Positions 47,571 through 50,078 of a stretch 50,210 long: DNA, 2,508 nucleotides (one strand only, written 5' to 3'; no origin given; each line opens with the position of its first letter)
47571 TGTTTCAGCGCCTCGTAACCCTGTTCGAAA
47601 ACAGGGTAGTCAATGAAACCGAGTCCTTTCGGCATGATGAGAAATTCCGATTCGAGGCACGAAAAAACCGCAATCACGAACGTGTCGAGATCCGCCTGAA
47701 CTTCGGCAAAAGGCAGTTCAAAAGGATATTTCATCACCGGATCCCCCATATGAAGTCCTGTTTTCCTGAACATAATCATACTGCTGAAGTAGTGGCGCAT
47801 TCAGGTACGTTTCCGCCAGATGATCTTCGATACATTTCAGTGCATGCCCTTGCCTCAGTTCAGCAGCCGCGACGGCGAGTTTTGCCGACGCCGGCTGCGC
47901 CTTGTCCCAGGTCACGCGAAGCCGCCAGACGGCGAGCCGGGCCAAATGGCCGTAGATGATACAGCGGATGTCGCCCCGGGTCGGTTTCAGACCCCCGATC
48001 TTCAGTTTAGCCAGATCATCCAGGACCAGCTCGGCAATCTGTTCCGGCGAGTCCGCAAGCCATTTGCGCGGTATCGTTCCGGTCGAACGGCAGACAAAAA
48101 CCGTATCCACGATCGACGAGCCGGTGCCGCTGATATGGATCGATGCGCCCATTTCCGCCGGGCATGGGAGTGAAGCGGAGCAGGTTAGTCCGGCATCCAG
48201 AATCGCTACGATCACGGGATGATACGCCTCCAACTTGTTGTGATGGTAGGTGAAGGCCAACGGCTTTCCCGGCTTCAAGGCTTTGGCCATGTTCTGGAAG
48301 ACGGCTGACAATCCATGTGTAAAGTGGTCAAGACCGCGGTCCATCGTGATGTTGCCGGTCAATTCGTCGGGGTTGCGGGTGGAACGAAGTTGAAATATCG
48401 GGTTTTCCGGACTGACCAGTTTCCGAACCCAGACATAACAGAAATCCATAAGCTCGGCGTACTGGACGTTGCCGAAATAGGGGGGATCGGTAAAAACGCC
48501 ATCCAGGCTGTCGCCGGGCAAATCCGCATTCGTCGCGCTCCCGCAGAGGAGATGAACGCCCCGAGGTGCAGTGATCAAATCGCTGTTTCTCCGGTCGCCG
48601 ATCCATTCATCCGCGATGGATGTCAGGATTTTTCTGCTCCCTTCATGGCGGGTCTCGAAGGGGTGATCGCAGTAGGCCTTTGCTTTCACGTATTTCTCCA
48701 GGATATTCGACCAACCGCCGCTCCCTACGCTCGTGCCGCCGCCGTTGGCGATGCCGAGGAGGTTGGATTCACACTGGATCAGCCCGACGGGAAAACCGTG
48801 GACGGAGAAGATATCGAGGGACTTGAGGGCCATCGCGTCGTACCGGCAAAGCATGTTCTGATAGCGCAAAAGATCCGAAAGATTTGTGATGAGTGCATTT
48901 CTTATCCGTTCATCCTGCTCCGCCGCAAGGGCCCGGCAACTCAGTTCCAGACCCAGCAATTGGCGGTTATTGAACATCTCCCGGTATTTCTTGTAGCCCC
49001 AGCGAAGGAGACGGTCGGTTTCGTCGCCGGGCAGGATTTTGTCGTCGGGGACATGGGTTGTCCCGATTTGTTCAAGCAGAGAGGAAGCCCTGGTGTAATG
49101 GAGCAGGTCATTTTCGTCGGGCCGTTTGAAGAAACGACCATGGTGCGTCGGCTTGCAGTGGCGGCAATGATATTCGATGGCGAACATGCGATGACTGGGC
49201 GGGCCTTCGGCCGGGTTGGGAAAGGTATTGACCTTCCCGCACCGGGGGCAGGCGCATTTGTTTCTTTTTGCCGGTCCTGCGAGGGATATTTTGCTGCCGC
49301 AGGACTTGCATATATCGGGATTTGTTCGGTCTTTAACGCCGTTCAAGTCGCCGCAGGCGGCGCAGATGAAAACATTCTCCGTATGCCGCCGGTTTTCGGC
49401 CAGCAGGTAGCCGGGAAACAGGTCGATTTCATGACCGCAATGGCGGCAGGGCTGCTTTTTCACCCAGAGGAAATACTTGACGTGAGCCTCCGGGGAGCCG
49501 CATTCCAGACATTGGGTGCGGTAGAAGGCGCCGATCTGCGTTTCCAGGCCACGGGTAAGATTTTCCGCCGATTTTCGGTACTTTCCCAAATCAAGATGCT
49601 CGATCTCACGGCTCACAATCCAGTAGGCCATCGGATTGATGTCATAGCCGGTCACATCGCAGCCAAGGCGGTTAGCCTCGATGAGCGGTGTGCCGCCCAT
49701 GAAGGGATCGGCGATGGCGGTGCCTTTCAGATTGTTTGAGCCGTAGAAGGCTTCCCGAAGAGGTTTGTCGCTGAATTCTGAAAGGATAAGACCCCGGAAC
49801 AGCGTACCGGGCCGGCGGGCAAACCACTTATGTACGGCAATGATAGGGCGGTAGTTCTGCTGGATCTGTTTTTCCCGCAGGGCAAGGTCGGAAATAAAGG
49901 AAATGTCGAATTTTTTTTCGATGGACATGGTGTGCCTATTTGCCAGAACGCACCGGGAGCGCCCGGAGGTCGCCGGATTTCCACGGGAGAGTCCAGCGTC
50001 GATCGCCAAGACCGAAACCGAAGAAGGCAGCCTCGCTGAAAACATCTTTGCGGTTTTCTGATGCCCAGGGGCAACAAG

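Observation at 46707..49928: Two-gene methylase-nuclease module built on a DUF1156-type methyltransferase with three zinc ribbons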

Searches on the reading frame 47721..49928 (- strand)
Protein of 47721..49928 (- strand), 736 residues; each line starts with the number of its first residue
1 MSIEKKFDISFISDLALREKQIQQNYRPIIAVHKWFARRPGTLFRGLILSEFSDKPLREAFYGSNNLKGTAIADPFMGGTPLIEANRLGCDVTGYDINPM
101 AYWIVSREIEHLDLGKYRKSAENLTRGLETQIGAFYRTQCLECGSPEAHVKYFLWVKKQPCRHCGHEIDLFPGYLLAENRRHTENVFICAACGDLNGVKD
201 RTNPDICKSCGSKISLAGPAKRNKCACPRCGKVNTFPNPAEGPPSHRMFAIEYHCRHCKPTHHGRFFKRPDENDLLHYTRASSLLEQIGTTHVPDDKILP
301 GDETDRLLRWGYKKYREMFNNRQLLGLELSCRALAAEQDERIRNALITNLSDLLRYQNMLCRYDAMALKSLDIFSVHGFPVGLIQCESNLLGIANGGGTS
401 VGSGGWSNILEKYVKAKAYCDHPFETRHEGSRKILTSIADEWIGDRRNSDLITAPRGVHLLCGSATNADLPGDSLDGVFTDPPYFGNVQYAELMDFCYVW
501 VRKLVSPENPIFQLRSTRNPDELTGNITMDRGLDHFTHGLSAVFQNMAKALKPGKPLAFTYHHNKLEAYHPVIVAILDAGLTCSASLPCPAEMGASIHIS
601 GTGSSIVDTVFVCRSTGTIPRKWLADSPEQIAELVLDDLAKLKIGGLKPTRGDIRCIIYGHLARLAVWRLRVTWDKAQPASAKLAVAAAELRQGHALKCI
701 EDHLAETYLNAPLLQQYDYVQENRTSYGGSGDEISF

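Call 4: search_protein_families(library=pfam, max_evalue=0.01, proteins=[window:47721-49928:-])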
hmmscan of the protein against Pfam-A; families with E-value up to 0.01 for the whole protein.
seq(736 aa): 2 families
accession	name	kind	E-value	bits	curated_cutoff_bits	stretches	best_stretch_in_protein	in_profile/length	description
PF06634.17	DUF1156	-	0.00045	20.7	24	1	10-59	5-53/73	Protein of unknown function (DUF1156)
PF01555.25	N6_N4_Mtase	-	0.0094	16.4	26.7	0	55-100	181-214/221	DNA methylase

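Call 5: search_protein_families(library=ncbifam, max_evalue=0.01, proteins=[window:47721-49928:-])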
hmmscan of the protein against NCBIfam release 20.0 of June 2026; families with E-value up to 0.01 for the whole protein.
seq(736 aa): 3 families
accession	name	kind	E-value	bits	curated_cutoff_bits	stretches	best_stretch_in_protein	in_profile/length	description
NF042963.1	DUF1156_antiphage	equivalog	1.6e-24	86.1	1000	3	246-366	387-513/960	anti-phage-associated DUF1156 domain-containing protein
TIGR01177.1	TIGR01177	hypoth_equivalog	0.0002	20.8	316.55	0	68-98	182-213/330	TIGR01177 family methyltransferase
NF047723.1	TransFacS4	equivalog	0.0032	17.9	120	1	156-233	15-89/90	transcription factor S4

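Call 6: search_protein_families(library=padloc, max_evalue=0.01, proteins=[window:47721-49928:-])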
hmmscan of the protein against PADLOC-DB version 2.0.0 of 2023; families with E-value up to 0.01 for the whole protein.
seq(736 aa): 23 families
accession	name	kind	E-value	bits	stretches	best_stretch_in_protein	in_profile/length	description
PDLC00660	HmaB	-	2e-20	70.3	1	478-615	571-723/967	DNA-adenine methylase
PDLC00661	HmaB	-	8.9e-20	68.1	2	478-615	572-723/973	DNA-adenine methylase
PDLC02541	PglX|PglXI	-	3.6e-19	66.4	2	460-581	479-588/919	PglXI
PDLC02189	DUF1156_MTase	-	1.5e-16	57.9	3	71-181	166-278/944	-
PDLC03233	MTase_II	-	2.9e-16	57.2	1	456-627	474-654/731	Type II methyltransferase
PDLC03352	MTase_II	-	5.8e-10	35.7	1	456-506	548-597/1023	Type II methyltransferase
PDLC03314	MTase_II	-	4e-08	29.8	0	478-582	550-647/944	Type II methyltransferase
PDLC04134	mad2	-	8.4e-08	29.5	2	65-116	288-340/492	mads_2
PDLC03346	MTase_II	-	1.5e-07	27.5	1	465-584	598-705/1068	Type II methyltransferase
PDLC03249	MTase_II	-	7.4e-07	26.3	1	69-127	139-198/541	Type II methyltransferase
PDLC03367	MTase_II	-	8.5e-07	25.7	1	64-136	37-110/633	Type II methyltransferase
PDLC03380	MTase_II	-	1.5e-06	25.7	0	461-556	250-334/393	Type II methyltransferase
PDLC03312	MTase_II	-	6.2e-06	22.2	1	459-576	1112-1223/1344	Type II methyltransferase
PDLC03224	MTase_II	-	8.4e-06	22.9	1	68-106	93-132/481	Type II methyltransferase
PDLC03325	MTase_II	-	1.7e-05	21.7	1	60-107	83-131/426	Type II methyltransferase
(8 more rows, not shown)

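Call 9: search_solved_structures(query=window:47721-49928:-, max_evalue=1)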
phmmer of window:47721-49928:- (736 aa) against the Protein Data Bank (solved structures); distinct sequences matched with E-value up to 1: 9.
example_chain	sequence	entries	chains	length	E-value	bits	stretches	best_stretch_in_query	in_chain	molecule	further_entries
6dfb_A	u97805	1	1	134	0.22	13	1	145-194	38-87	Transcriptional regulator Kaiso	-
9c3u_A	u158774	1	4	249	0.46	11.9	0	68-106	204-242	Methyltransferase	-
8urk_A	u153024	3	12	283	0.48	11.9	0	68-106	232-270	Methyltransferase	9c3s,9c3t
7m7a_A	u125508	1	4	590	0.48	11.8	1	269-355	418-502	Phosphoinositide 3-kinase MavQ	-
6dfa_A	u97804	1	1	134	0.54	11.7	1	145-194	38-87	Transcriptional regulator Kaiso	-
5e71_A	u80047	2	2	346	0.69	11.3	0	71-120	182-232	N2, N2-dimethylguanosine tRNA methyltransferase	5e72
5vmz_A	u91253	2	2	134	0.8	11.1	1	145-194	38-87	Transcriptional regulator Kaiso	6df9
2lt7_A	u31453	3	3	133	0.82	11.1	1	145-194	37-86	Transcriptional regulator Kaiso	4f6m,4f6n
5vmu_A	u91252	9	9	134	0.83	11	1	145-194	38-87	Transcriptional regulator Kaiso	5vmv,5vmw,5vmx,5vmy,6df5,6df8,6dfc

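Call 15: find_homologous_proteins(query=window:47721-49928:-)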
Query window:47721-49928:- (736 aa): 4853 proteins with E <= 0.001 among 8000 candidates; the best 120 are listed.
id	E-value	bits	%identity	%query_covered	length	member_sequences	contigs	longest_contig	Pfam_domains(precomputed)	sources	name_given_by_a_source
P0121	0.0e+0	1653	95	100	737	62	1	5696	-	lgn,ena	-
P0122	0.0e+0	1585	90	100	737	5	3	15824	-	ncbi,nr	ncbi:MAG: DNA methylase [Proteobacteria bacterium]|nr:DNA methylase [Pseudomonadota bacterium] MBU22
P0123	0.0e+0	1541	88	100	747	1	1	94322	PF01555.25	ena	-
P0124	0.0e+0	1531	87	100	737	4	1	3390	PF01555.25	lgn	-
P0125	0.0e+0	1500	85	100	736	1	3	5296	-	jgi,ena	-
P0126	0.0e+0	1465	83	100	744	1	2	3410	-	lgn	-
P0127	0.0e+0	1398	79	100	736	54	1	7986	-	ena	-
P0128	0.0e+0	1348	76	100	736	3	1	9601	-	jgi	jgi:putative DNA methylase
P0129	0.0e+0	1336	75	100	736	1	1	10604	PF01555.25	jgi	jgi:putative DNA methylase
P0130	0.0e+0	1328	76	100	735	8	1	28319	-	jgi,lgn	jgi:adenine-specific DNA methylase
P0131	0.0e+0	1325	76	100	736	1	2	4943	-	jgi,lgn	-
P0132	0.0e+0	1312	75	100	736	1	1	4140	PF01555.25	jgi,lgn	jgi:adenine-specific DNA methylase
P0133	0.0e+0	1306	78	99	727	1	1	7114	PF01555.25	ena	-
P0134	0.0e+0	1305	74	100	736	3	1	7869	-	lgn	-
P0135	0.0e+0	1291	79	93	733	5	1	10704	-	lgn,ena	-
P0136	0.0e+0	1280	73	100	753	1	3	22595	PF01555.25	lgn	-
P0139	0.0e+0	1270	73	100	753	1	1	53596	PF01555.25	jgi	jgi:putative DNA methylase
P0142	0.0e+0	1256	72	100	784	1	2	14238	PF01555.25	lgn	-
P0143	0.0e+0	1248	72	100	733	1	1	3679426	-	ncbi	ncbi:DUF1156 domain-containing protein [Thiovibrio sp. JS02]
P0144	0.0e+0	1245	76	93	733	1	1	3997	PF01555.25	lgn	-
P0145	0.0e+0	1243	71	100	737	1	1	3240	PF01555.25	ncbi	-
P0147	0.0e+0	1234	71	100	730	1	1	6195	PF01555.25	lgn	-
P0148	0.0e+0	1234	71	100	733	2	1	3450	PF01555.25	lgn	-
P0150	0.0e+0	1218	73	93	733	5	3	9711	PF01555.25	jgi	jgi:adenine-specific DNA methylase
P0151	0.0e+0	1216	69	100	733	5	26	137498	PF01555.25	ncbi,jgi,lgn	-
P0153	0.0e+0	1210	73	94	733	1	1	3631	PF01555.25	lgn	-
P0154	0.0e+0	1210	69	100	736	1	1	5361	PF01555.25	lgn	-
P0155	0.0e+0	1209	69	100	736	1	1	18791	PF01555.25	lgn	-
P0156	0.0e+0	1209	70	100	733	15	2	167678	PF01555.25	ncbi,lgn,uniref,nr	ncbi:DUF1156 domain-containing protein [Trichloromonas acetexigens]|uniref:DUF1156 domain-containing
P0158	0.0e+0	1207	70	100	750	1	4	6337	PF01555.25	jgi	jgi:adenine-specific DNA methylase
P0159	0.0e+0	1204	69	100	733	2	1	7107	PF01555.25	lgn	-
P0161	0.0e+0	1202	71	96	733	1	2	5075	PF01555.25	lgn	-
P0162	0.0e+0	1200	72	93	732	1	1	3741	PF01555.25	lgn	-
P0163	0.0e+0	1198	73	94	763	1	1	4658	PF01555.25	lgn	-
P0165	0.0e+0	1196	69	100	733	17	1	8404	PF01555.25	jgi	jgi:adenine-specific DNA methylase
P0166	0.0e+0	1191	69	100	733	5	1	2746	PF01555.25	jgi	jgi:adenine-specific DNA methylase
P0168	0.0e+0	1188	67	100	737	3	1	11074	PF01555.25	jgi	jgi:adenine-specific DNA methylase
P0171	0.0e+0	1185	69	97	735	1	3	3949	PF01555.25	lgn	-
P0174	0.0e+0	1184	68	100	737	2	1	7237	PF01555.25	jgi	jgi:putative DNA methylase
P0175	0.0e+0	1184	67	100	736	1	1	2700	PF01555.25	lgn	-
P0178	0.0e+0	1180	68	100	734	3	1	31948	PF02086.22,PF06634.18,PF01555.25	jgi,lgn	jgi:adenine-specific DNA methylase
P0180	0.0e+0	1177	67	100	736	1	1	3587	PF01555.25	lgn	-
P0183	0.0e+0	1175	68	97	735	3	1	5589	PF01555.25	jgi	jgi:adenine-specific DNA methylase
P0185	0.0e+0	1173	69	100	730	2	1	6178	PF01555.25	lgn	-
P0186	0.0e+0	1172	67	100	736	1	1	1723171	PF01555.25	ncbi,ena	-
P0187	0.0e+0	1171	68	100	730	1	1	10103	PF01555.25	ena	-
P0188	0.0e+0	1171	68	100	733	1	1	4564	PF01555.25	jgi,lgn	jgi:adenine-specific DNA methylase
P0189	0.0e+0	1169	67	100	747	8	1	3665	PF01555.25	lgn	-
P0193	0.0e+0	1166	67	100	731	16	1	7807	PF01555.25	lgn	-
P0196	0.0e+0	1165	68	100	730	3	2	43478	PF01555.25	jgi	-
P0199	0.0e+0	1162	67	100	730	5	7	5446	PF01555.25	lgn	-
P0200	0.0e+0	1162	66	100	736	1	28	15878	PF01555.25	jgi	jgi:putative DNA methylase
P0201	0.0e+0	1162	67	100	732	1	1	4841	PF01555.25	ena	-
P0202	0.0e+0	1162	67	100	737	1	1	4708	PF01555.25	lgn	-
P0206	0.0e+0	1160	67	100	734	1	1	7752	PF06634.18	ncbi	-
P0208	0.0e+0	1159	68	100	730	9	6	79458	PF01555.25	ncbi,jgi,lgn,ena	jgi:adenine-specific DNA methylase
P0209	0.0e+0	1158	66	100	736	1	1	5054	PF01555.25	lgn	-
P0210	0.0e+0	1158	65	100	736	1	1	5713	PF01555.25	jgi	jgi:putative DNA methylase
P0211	0.0e+0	1158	66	100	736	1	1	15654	PF02086.22,PF01555.25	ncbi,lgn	-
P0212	0.0e+0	1158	66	100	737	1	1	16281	PF01555.25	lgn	-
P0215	0.0e+0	1155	68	100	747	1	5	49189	PF01555.25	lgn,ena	-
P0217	0.0e+0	1155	67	100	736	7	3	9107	PF01555.25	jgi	-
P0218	0.0e+0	1155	66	100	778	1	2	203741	PF01555.25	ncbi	-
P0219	0.0e+0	1155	66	100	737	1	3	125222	PF06634.18,PF01555.25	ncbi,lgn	-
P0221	0.0e+0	1152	66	100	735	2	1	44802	PF01555.25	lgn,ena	-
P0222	0.0e+0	1151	65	100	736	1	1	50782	PF01555.25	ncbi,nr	ncbi:MAG: DNA methylase [Thermodesulfobacteriota bacterium]|nr:DNA methylase [Thermodesulfobacteriot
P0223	0.0e+0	1151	68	100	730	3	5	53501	PF01555.25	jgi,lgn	jgi:adenine-specific DNA methylase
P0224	0.0e+0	1150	67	100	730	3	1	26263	PF01555.25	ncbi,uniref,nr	ncbi:MAG: hypothetical protein OEL57_03605 [Trichlorobacter sp.]|uniref:DUF1156 domain-containing pr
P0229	0.0e+0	1149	66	100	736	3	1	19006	PF01555.25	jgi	jgi:adenine-specific DNA methylase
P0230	0.0e+0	1149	66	100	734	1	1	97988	PF06634.18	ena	-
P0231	0.0e+0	1149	67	100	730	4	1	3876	PF01555.25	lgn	-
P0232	0.0e+0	1149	66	100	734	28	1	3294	PF06634.18,PF01555.25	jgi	-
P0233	0.0e+0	1149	67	100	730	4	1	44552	PF01555.25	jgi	-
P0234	0.0e+0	1148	66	100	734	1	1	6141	PF01555.25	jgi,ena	-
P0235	0.0e+0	1147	67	100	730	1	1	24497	PF01555.25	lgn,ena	-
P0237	0.0e+0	1146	66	100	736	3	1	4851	PF01555.25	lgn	-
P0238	0.0e+0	1146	66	100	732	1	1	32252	PF01555.25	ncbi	ncbi:MAG: DUF1156 domain-containing protein [Nitrospirota bacterium]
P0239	0.0e+0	1146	65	100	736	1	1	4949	PF01555.25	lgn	-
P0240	0.0e+0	1145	65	100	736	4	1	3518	PF01555.25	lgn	-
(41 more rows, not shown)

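Call 44: predict_structure(alignment_id=A2)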
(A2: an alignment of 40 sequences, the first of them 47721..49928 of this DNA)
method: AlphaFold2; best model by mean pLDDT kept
length: 736 residues; sequences in the alignment: 40
mean_pLDDT: 69.0   pTM: 0.66
mean pLDDT of the five models: 69.0, 66.5, 66.1, 64.5, 57.2
residues with pLDDT >= 90: 91; 70-90: 336; 50-70: 157; < 50: 152
segments of 3 or more residues with pLDDT < 50: 21-41, 78-97, 359-409, 443-451, 454-457, 485-489, 525-530, 592-603, 710-731
pLDDT, mean of each block of 10 residues (from residue 1): 71 64 41 38 64 76 66 63 40 46 58 77 80 86 86 77 84 63 74 82 84 70 75 83 80 81 74 91 93 85 71 84 84 89 80 58 32 28 28 29 40 55 61 61 45 49 70 86 54 71 76 69 52 80 92 88 80 94 85 37 61 86 85 91 81 86 93 92 92 76 66 31 34 53
secondary structure, 60 per line:
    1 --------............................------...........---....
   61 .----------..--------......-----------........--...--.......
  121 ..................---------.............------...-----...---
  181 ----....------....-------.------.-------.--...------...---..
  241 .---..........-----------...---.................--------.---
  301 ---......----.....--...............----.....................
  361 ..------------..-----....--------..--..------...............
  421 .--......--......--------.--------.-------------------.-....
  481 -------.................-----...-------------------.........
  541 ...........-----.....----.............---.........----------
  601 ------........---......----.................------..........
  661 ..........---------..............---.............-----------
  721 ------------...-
elements in order (helices of 4 or more, strands of 3 or more residues): H9-36 H43-53 H57-61 H82-87 H99-106 H114-136 E148-160 E167-169 E175-177 E185-188 E195-198 E224-226 E233-235 E245-254 E266-268 H272-288 H304-309 H315-318 H321-335 H340-362 H382-385 H406-421 E424-429 E432-437 E477-480 H488-504 H532-550 E557-561 H566-578 E582-590 E607-614 E618-620 H628-644 H651-670 H680-693 H697-709 E733-735

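Call 49: fold_search(model_id=the predicted structure, library=pdb)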
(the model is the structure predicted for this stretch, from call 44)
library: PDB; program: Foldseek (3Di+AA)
matches with E <= 10: 1022; with E <= 0.001: 0
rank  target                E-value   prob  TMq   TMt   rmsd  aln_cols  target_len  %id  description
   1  6zxv_B                9.3e-03  1.00  0.10  0.21   6.5       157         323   13  Structure of Archaeoglobus fulgidus Trm11 m2G10 tRNA methyltransferase enzyme bound to sinefungin (released 2020-09-23)
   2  6zxw_G                1.3e-02  1.00  0.10  0.22   6.5       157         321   13  Structure of Archaeoglobus fulgidus Trm11-Trm112 m2G10 tRNA methyltransferase complex bound to sinefungin (released 2020-09-23)
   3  6zxv_A                1.4e-02  1.00  0.10  0.22   6.6       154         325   14  Structure of Archaeoglobus fulgidus Trm11 m2G10 tRNA methyltransferase enzyme bound to sinefungin (released 2020-09-23)
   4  7ss1_A                1.6e-02  1.00  0.12  0.36   5.2       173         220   11  The structure of NTMT1 in complex with compound GD433 (released 2022-11-16)
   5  5cvd_A                2.2e-02  1.00  0.12  0.36   4.1       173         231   11  Crystal structure of human NRMT1 in complex with alpha-N-dimethylated human CENP-A peptide (released 2015-11-25)
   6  5cvd_B                2.5e-02  1.00  0.12  0.37   4.0       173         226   11  Crystal structure of human NRMT1 in complex with alpha-N-dimethylated human CENP-A peptide (released 2015-11-25)
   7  7k3d_A                3.4e-02  1.00  0.12  0.37   5.1       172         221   10  The structure of NTMT1 in complex with compound DC1-13 (released 2021-04-14)
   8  6zxy                  3.6e-02  1.00  0.10  0.21   7.6       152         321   12  Structure of Archaeoglobus fulgidus Trm11 m2G10 tRNA methyltransferase enzyme (released 2020-09-23)
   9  5e1d_B                3.8e-02  1.00  0.12  0.36   5.4       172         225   12  NTMT1 in complex with YPKRIA peptide (released 2015-10-28)
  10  5e1b_A                3.8e-02  0.99  0.12  0.34   5.6       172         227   12  Crystal structure of NRMT1 in complex with SPKRIA peptide (released 2015-10-28)
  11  2ex4_A                4.1e-02  1.00  0.12  0.37   4.2       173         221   11  Crystal Structure of Human methyltransferase AD-003 in complex with S-adenosyl-L-homocysteine (released 2005-11-15)
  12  4qtu_B                4.3e-02  1.00  0.13  0.44   5.9       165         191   12  Structure of S. cerevisiae Bud23-Trm112 complex involved in formation of m7G1575 on 18S rRNA (SAM bound form) (released 2014-12-24)
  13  6kdq_A                4.5e-02  1.00  0.12  0.35   5.3       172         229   12  Crystal structure of human NRMT1 in complex with alpha-N-monomethylated human CENP-A peptide (released 2020-07-08)
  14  1xtp                  5.0e-02  0.99  0.12  0.32   8.9       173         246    8  Structural Analysis of Leishmania major LMAJ004091AAA, a SAM-dependent methyltransferase of the DUF858/Pfam05891 family (released 2004-11-09)
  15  5e1b_B                5.0e-02  0.99  0.11  0.34   6.8       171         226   11  Crystal structure of NRMT1 in complex with SPKRIA peptide (released 2015-10-28)
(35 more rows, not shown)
